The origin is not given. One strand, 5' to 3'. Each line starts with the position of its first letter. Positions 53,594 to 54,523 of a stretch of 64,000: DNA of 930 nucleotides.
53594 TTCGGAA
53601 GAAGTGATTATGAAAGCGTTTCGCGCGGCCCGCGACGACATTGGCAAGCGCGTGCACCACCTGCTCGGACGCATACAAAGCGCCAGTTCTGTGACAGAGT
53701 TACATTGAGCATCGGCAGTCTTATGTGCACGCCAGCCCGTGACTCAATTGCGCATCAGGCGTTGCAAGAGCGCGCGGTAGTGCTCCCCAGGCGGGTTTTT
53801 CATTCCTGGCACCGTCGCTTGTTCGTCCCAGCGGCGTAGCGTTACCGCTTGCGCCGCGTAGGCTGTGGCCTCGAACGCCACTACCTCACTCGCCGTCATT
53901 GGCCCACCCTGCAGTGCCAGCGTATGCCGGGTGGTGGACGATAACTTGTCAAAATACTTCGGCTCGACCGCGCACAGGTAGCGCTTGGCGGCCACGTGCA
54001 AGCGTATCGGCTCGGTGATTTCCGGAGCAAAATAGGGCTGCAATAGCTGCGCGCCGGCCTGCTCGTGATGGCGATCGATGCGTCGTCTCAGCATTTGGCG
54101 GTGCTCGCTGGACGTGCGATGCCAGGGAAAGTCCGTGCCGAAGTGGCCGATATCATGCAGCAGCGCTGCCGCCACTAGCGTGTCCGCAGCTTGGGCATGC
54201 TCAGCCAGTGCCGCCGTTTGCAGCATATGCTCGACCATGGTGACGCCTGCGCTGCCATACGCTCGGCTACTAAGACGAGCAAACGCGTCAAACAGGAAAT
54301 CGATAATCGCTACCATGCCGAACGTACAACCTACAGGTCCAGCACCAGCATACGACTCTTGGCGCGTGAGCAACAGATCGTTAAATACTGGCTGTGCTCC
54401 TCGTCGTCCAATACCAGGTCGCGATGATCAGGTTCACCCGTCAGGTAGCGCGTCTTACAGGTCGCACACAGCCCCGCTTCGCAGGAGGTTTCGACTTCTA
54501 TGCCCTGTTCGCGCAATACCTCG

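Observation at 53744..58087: Rieske oxygenase + PDR-type reductase + PhnZ-family HD oxygenase: a candidate new oxidative C-P cleavage route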

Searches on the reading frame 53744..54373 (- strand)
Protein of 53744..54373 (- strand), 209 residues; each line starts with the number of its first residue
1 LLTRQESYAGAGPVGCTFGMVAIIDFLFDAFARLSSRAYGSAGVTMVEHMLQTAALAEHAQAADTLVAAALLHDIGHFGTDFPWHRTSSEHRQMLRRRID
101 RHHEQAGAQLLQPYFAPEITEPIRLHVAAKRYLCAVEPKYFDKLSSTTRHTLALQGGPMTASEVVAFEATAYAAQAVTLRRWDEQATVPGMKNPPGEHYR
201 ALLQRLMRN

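Call 4: search_protein_families(library=pfam, proteins=[window:53744-54373:-], max_evalue=0.01)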
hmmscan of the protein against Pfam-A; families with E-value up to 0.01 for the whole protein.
window:53744-54373:- (209 aa): 2 families
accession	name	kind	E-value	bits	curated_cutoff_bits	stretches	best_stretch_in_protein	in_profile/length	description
PF01966.28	HD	-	1.6e-08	35.3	22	1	47-126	2-85/116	HD domain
PF18019.7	Cas3_HD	-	0.003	18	23.1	1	48-116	39-114/207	Cas3, HD domain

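Call 5: search_protein_families(library=ncbifam, proteins=[window:53744-54373:-], max_evalue=0.01)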
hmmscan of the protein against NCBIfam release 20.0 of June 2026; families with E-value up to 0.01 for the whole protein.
window:53744-54373:- (209 aa): 7 families
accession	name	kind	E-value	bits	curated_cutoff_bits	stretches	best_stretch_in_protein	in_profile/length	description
NF049941.1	HyMthAminphonOxyTmpB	equivalog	1.9e-58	197.3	300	1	22-207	6-183/188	(R)-1-hydroxy-2-trimethylaminoethylphosphonate oxygenase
TIGR03276.1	Phn-HD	hypoth_equivalog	7e-56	188.6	214.6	1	23-206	3-178/179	phosphonate degradation HD-domain oxygenase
NF052439.1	HMPDioxPhnZ1GIM8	equivalog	1.5e-46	158.4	300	1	24-202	23-193/199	hydroxymethylphosphonate dioxygenase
TIGR00277.1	HDIG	domain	1.8e-05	24.6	27.6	1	46-123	5-78/84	HDIG domain-containing metalloprotein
TIGR01596.1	cas3_HD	equivalog_domain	0.0034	17.5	43.45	1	47-115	2-80/178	CRISPR-associated endonuclease Cas3''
TIGR02578.2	cas_TM1811_Csm1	equivalog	0.0035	16.1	170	1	65-206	3-145/753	type III-A CRISPR-associated protein Cas10/Csm1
NF053512.1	nitric_RR_NosR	exception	0.0083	15.2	400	1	51-113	207-267/422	response regulator c-di-GMP phosphodiesterase, NosR family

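Call 17: find_homologous_proteins(query=window:53744-54373:-, max_evalue=0.00001)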
Query window:53744-54373:- (209 aa): 7785 proteins with E <= 0.00001 among 8000 candidates; the best 120 are listed.
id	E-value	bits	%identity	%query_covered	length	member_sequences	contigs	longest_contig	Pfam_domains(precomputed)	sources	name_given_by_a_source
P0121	9.1e-121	419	100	91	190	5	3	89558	PF01966.29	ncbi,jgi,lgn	-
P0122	3.5e-108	378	88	91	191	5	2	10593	PF01966.29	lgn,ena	-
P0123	1.2e-107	376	89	90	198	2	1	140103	PF01966.29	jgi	jgi:phosphonate degradation associated HDIG domain protein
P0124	3.6e-106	372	89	91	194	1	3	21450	PF01966.29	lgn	-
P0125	2.4e-105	369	88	91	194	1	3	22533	PF01966.29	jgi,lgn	jgi:gamma-butyrobetaine dioxygenase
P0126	5.1e-93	329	73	97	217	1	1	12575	PF01966.29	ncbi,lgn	-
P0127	2.2e-77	278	66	91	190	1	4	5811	PF01966.29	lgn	-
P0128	1.9e-76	275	67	90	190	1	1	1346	PF01966.29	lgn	-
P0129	1.6e-71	259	64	89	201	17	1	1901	PF01966.29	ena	-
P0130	1.2e-69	253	60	93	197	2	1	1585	PF01966.29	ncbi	-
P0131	1.9e-66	242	62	88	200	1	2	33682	PF01966.29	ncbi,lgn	ncbi:MAG: HD domain-containing protein [Acidiferrobacterales bacterium]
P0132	4.7e-66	241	68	78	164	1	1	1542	PF01966.29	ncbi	-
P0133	8.9e-66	240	59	94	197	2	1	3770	PF01966.29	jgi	jgi:gamma-butyrobetaine dioxygenase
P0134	1.1e-65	240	59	94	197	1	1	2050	PF01966.29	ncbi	-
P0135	1.8e-65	239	58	94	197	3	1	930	PF01966.29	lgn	-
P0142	6.5e-61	224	59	89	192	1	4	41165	PF01966.29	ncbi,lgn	ncbi:MAG: HD domain-containing protein [Acidiferrobacterales bacterium]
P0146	1.5e-59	220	56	95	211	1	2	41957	PF01966.29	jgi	jgi:gamma-butyrobetaine dioxygenase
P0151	1.9e-56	209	56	89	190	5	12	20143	PF01966.29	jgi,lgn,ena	jgi:gamma-butyrobetaine dioxygenase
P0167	3.7e-53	199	53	89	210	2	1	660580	PF01966.29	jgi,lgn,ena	-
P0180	6.9e-52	195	53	89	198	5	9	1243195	PF01966.29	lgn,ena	-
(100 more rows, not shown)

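Call 18: find_encoding_contigs(protein=P0121, flank=10000, max_places=3)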
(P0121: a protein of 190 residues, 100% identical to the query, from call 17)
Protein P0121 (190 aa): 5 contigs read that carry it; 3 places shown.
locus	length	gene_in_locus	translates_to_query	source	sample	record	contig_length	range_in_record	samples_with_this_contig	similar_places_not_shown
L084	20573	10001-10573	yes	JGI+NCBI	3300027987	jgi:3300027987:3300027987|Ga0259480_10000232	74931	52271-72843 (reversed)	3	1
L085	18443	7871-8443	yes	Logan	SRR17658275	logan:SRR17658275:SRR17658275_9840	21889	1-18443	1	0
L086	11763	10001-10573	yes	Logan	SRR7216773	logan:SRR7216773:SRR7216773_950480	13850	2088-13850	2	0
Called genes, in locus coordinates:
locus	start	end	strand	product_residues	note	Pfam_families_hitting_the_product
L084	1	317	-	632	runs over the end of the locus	PF00111:Fer2, PF17650:RACo_linker, PF17651:Raco_middle, PF14574:RACo_C_ter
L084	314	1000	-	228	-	-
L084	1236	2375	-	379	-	PF01663:Phosphodiest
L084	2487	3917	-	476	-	PF00171:Aldedh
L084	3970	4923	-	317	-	PF00389:2-Hacid_dh, PF02826:2-Hacid_dh_C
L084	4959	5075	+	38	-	-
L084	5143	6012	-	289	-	PF00892:EamA (weak)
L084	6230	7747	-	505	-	PF00355:Rieske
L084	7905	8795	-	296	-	PF00126:HTH_1, PF03466:LysR_substrate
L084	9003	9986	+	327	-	PF22290:DmmA-like_N (weak), PF00175:NAD_binding_1 (weak), PF00111:Fer2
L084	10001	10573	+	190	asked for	PF01966:HD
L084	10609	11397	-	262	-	PF01022:HTH_5, PF12802:MarR_2 (weak), PF12840:HTH_20, PF13412:HTH_24 (weak), PF01451:LMWPc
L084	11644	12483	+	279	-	PF00005:ABC_tran, PF13304:AAA_21 (faint)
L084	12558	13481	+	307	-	PF12974:Phosphonate-bd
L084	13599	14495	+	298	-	PF00528:BPD_transp_1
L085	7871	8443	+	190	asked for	PF01966:HD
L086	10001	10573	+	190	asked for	PF01966:HD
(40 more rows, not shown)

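Call 19: find_encoding_contigs(protein=P0123, flank=10000, max_places=2)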
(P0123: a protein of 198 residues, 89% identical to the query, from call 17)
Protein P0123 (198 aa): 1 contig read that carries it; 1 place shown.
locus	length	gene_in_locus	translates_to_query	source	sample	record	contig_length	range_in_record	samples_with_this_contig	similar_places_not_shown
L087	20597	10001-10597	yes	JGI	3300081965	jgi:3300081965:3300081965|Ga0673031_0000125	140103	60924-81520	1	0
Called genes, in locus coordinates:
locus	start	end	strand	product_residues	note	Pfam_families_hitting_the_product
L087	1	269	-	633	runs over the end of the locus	PF00111:Fer2, PF17650:RACo_linker, PF17651:Raco_middle, PF14574:RACo_C_ter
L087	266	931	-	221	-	-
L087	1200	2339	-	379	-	PF01663:Phosphodiest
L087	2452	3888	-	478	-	PF00171:Aldedh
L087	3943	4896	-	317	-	PF00389:2-Hacid_dh, PF02826:2-Hacid_dh_C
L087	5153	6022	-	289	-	PF00892:EamA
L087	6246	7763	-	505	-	PF00355:Rieske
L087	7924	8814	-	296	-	PF00126:HTH_1, PF03466:LysR_substrate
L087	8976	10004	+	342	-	PF22290:DmmA-like_N (weak), PF00175:NAD_binding_1 (weak), PF00111:Fer2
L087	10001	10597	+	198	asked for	PF01966:HD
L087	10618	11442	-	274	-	PF01022:HTH_5, PF12840:HTH_20, PF13412:HTH_24 (weak), PF01451:LMWPc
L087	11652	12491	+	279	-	PF00005:ABC_tran, PF13304:AAA_21 (faint)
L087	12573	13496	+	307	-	PF12974:Phosphonate-bd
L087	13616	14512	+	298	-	PF00528:BPD_transp_1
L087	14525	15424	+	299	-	PF00528:BPD_transp_1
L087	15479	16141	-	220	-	PF20056:DUF6455 (weak)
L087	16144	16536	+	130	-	-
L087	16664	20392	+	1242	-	PF02574:S-methyl_trans, PF00809:Pterin_bind, PF02607:B12-binding_2, PF02310:B12-binding, PF02965:Met_synt_B12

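Call 22: search_solved_structures(query=P0121, max_evalue=0.001, show_alignments=3)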
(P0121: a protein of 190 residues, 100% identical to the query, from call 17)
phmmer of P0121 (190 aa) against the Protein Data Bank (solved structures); distinct sequences matched with E-value up to 0.001: 4.
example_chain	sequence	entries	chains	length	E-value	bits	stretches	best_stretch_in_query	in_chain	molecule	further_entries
6npa_A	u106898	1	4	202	1.6e-39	139.2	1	4-188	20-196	TmpB, (R)-1-hydroxy-2-trimethylaminoethylphosphonate oxygenase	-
4mlm_A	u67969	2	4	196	1.4e-22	83.9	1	20-186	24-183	Predicted HD phosphohydrolase PhnZ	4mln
4n71_A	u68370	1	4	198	1.5e-22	83.9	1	20-186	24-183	Predicted HD phosphohydrolase PhnZ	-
4n6w_A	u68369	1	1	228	2.4e-22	83.2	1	20-186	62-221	Predicted HD phosphohydrolase PhnZ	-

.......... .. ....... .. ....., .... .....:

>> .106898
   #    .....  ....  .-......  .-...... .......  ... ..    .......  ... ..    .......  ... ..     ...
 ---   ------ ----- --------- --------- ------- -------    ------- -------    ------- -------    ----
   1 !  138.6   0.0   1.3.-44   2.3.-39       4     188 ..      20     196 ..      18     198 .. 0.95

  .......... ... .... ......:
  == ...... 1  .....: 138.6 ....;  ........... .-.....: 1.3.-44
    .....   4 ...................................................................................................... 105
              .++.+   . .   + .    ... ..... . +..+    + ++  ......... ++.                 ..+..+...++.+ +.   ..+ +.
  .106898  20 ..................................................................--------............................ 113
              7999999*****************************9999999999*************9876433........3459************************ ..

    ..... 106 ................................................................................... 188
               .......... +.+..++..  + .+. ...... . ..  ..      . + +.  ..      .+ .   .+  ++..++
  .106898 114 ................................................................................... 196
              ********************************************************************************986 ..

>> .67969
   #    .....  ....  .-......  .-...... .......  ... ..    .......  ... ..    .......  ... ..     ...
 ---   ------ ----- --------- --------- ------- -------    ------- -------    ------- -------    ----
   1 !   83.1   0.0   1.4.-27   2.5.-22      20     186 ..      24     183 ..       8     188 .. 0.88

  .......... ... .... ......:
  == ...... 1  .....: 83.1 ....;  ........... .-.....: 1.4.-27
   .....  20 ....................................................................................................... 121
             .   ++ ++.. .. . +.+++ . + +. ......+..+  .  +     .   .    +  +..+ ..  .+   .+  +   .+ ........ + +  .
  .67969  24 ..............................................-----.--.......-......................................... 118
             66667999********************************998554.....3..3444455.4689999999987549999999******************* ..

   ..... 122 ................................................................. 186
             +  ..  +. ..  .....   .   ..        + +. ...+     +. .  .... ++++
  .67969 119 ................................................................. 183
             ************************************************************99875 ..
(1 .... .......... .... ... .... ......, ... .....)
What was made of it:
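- The HD protein is closest to TmpB, whose product is glycine betaine (calls 5, 22).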

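Call 25: find_related_loci(query=A2, collection=metagenome_contigs, flank=8000)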
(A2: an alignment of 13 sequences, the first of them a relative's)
Query A2 (190 aa) in metagenome_contigs; peptide patterns used: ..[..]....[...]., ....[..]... (x = any residue, [..] = any of these).
600 stretches matched a pattern (row limit reached: there are more); 429 encode a relative of the query (tblastn E <= 1e-3); the best 80 are kept; 80 distinct loci.
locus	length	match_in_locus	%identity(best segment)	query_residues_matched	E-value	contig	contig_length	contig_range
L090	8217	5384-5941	52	4-189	7e-59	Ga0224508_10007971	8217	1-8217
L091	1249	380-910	50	4-188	4e-57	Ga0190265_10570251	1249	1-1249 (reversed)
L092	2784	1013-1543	50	4-188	3e-54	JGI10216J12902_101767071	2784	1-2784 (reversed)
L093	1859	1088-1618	51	4-188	9e-55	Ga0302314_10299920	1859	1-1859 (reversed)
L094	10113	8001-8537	47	4-190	5e-51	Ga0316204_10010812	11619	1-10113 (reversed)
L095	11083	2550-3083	46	4-189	9e-51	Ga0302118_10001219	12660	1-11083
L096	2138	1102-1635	47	4-189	1e-50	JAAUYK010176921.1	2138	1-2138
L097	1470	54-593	47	2-189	4e-51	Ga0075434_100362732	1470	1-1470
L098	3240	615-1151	48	4-190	2e-49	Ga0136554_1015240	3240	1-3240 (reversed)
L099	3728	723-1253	46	4-188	3e-49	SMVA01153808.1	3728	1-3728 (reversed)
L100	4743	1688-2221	44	4-189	5e-49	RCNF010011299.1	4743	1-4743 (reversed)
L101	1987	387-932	49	1-189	2e-49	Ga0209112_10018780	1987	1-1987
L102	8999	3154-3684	46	4-188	6e-49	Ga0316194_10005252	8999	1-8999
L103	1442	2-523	47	5-188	2e-50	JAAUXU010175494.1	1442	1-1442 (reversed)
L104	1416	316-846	49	5-189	5e-50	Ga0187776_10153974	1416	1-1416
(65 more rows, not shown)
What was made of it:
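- Tried and rejected: I used these as a comparison set (call 25).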

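Call 39: search_protein_families(library=pfam, proteins=[L090:2265-2951:+, L090:2996-4009:+, L090:5959-6624:+, L090:6542-7444:+], max_evalue=0.0001)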
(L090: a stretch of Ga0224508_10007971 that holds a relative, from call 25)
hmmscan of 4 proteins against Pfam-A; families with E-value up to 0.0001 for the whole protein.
L090:2265-2951:+ (228 aa): 2 families
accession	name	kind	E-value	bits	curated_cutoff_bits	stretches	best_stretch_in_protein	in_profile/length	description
PF12225.13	DUF5981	-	1e-18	67.2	23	1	108-168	35-95/95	Methylene-tetrahydrofolate reductase C terminal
PF00111.32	Fer2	-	4.7e-12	46.1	21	1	17-86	4-76/77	2Fe-2S iron-sulfur cluster binding domain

L090:2996-4009:+ (337 aa): 1 family
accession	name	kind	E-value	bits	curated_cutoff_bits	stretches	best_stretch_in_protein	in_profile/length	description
PF02219.23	MTHFR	-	1e-39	137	24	1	20-324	2-286/287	Methylenetetrahydrofolate reductase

L090:5959-6624:+ (221 aa): 1 family
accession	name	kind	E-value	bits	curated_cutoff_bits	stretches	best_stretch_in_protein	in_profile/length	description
PF00293.34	NUDIX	-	1.3e-10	41.8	21.1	1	69-140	3-67/134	NUDIX domain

L090:6542-7444:+ (300 aa): 5 families
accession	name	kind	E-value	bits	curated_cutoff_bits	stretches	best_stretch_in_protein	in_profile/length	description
PF01738.24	DLH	-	2.7e-10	40.7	21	1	154-271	75-188/217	Dienelactone hydrolase family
PF00326.27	Peptidase_S9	-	7.2e-09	35.9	22.6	1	154-204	43-94/213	Prolyl oligopeptidase family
PF02129.25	Peptidase_S15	-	7.2e-06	26.3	23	1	64-213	1-134/262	X-Pro dipeptidyl-peptidase (S15 family)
PF12146.15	Hydrolase_4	-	1.4e-05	24.9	27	1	83-233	6-137/239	Serine aminopeptidase, S33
PF07859.19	Abhydrolase_3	-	4.6e-05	23.7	25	0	143-195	36-91/210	alpha/beta hydrolase fold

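Call 53: find_encoding_contigs(protein=P0146, flank=7000, max_places=1)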
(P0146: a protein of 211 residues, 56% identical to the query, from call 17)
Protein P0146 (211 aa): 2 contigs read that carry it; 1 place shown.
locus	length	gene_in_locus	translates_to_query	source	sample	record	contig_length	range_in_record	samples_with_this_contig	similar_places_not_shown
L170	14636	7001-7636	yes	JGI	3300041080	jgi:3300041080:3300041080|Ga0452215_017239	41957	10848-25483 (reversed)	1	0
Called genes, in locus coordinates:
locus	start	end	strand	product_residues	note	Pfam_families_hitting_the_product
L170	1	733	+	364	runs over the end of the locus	PF08240:ADH_N, PF16912:Glu_dehyd_C (weak), PF00107:ADH_zinc_N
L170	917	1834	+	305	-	PF12974:Phosphonate-bd, PF09084:NMT1 (weak)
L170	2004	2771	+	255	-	PF00528:BPD_transp_1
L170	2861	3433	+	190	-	PF13191:AAA_16 (weak), PF00005:ABC_tran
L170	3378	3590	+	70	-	-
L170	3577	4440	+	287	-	PF00528:BPD_transp_1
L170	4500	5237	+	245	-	PF00515:TPR_1 (faint), PF07719:TPR_2 (faint), PF13424:TPR_12 (faint), PF13428:TPR_14 (faint), PF13431:TPR_17 (faint), PF13181:TPR_8 (faint), PF13432:TPR_16 (weak), PF21033:RMD1-3 (weak), +2 more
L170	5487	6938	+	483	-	PF00171:Aldedh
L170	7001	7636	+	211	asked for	PF01966:HD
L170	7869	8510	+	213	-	-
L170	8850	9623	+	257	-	PF07670:Gate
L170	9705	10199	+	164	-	PF07670:Gate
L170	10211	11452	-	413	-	PF07690:MFS_1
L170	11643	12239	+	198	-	PF00005:ABC_tran, PF13304:AAA_21 (faint)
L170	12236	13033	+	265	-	PF03649:UPF0014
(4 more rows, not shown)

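Call 54: find_encoding_contigs(protein=P0151, flank=7000, max_places=1)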
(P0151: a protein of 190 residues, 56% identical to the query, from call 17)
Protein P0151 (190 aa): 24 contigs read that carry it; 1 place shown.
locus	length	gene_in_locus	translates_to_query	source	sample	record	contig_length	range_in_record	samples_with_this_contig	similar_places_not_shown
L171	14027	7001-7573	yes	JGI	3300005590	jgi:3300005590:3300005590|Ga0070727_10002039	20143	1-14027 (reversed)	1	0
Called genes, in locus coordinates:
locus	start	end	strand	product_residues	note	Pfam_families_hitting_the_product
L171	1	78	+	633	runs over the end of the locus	PF00111:Fer2, PF17650:RACo_linker, PF17651:Raco_middle, PF14574:RACo_C_ter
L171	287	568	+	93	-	PF20056:DUF6455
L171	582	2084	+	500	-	PF00355:Rieske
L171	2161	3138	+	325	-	PF22290:DmmA-like_N, PF00175:NAD_binding_1, PF00111:Fer2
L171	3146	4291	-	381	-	PF02481:DNA_processg_A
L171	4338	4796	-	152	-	-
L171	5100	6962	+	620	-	PF01208:URO-D, PF02607:B12-binding_2, PF02310:B12-binding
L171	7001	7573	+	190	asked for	PF01966:HD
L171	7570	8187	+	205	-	PF00293:NUDIX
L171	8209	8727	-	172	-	PF25087:GMPPB_C (faint), PF00132:Hexapep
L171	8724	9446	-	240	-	PF00702:Hydrolase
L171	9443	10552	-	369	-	PF08240:ADH_N, PF16912:Glu_dehyd_C (weak), PF00107:ADH_zinc_N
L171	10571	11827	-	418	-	PF01663:Phosphodiest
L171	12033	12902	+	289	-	PF02219:MTHFR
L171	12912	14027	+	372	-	?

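Call 55: find_encoding_contigs(protein=P0167, flank=7000, max_places=1)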
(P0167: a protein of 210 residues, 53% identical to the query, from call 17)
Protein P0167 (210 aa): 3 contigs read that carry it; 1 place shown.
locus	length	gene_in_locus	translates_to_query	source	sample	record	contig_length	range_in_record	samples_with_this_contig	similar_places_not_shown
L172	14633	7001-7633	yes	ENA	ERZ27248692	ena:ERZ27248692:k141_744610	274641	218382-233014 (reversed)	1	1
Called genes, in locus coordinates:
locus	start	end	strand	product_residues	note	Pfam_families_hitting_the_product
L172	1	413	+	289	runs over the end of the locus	PF00892:EamA (weak)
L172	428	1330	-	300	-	PF00126:HTH_1, PF03466:LysR_substrate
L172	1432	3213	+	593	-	PF01208:URO-D, PF02607:B12-binding_2, PF02310:B12-binding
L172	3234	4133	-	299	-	PF00126:HTH_1, PF03466:LysR_substrate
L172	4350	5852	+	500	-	PF00355:Rieske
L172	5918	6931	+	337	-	PF22290:DmmA-like_N, PF00175:NAD_binding_1 (weak), PF00111:Fer2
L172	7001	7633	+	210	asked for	PF01966:HD (weak)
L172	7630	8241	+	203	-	PF00293:NUDIX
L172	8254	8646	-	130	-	-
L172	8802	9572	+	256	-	PF00326:Peptidase_S9 (faint), PF01738:DLH, PF02129:Peptidase_S15 (weak), PF12146:Hydrolase_4 (weak)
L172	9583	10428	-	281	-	PF00892:EamA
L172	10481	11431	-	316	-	PF00126:HTH_1, PF03466:LysR_substrate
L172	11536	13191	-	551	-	-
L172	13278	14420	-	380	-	PF01663:Phosphodiest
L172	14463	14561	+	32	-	-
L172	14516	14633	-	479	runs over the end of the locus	PF00171:Aldedh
